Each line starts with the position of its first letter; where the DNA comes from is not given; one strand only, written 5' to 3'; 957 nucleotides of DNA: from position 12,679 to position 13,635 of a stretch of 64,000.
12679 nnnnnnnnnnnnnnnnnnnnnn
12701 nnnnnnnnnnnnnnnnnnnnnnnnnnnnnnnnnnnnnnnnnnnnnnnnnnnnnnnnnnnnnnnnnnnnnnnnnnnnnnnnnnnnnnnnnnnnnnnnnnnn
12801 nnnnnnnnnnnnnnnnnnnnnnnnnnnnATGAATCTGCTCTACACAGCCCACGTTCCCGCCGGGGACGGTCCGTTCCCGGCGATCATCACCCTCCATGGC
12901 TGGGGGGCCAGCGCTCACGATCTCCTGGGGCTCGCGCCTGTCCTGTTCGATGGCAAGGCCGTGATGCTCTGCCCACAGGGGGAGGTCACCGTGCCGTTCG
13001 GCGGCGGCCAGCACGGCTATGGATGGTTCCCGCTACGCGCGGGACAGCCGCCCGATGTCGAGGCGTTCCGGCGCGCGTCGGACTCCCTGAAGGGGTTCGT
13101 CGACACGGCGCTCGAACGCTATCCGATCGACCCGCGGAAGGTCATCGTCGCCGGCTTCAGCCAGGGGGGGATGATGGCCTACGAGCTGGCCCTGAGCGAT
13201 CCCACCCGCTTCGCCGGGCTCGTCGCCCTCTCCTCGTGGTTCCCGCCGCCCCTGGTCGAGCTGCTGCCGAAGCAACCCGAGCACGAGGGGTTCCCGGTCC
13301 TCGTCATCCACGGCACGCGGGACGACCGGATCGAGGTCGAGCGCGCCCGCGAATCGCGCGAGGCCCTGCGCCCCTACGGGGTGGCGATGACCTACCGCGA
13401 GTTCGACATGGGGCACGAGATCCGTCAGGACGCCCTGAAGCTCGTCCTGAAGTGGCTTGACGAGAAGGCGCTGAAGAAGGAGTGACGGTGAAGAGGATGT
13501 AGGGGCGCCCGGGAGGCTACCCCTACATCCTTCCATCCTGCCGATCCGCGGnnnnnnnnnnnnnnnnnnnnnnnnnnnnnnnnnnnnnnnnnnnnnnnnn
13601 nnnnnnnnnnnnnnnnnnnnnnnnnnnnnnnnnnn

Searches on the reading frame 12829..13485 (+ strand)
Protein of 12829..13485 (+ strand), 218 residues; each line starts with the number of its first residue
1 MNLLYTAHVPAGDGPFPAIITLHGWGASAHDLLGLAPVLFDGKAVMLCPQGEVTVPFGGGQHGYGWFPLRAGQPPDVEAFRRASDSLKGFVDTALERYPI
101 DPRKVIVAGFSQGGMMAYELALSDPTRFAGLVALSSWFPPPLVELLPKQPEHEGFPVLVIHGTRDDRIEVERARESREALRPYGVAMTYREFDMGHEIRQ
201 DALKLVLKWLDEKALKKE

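Call 30: search_protein_families(library=pfam, proteins=[window:12829-13485:+], max_evalue=0.001)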
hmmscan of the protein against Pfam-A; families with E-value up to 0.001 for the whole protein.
window:12829-13485:+ (218 aa): 10 families
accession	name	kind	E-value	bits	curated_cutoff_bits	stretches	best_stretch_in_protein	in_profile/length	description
PF02230.22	Abhydrolase_2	-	9.5e-24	84.9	23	1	17-211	15-214/217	Phospholipase/Carboxylesterase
PF00326.27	Peptidase_S9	-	3.5e-09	36.9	22.6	1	90-134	51-95/213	Prolyl oligopeptidase family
PF12146.15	Hydrolase_4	-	1.2e-08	35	27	1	68-140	46-113/239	Serine aminopeptidase, S33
PF00561.26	Abhydrolase_1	-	2.5e-08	34.4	25.8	1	85-140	53-108/245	alpha/beta hydrolase fold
PF01738.24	DLH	-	9.3e-06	25.8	21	1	87-190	81-179/217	Dienelactone hydrolase family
PF00756.26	Esterase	-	1.9e-05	25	22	1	53-137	61-149/251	Putative esterase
PF12697.13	Abhydrolase_6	-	4.8e-05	24.6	26.3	1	21-155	3-113/217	Alpha/beta hydrolase family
PF20434.5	BD-FAE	-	9.1e-05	22.5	26.8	0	90-124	76-110/215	BD-FAE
PF12695.13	Abhydrolase_5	-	0.00023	21.4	27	1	103-180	57-126/164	Alpha/beta hydrolase family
PF03959.19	FSH1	-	0.00078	19.6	21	0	62-183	68-189/211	Serine hydrolase (FSH1)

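Call 45: find_encoding_contigs(protein=window:12829-13485:+, flank=2000, max_places=4)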
Protein window:12829-13485:+ (218 aa): no gene with exactly this product is on record in the collection.
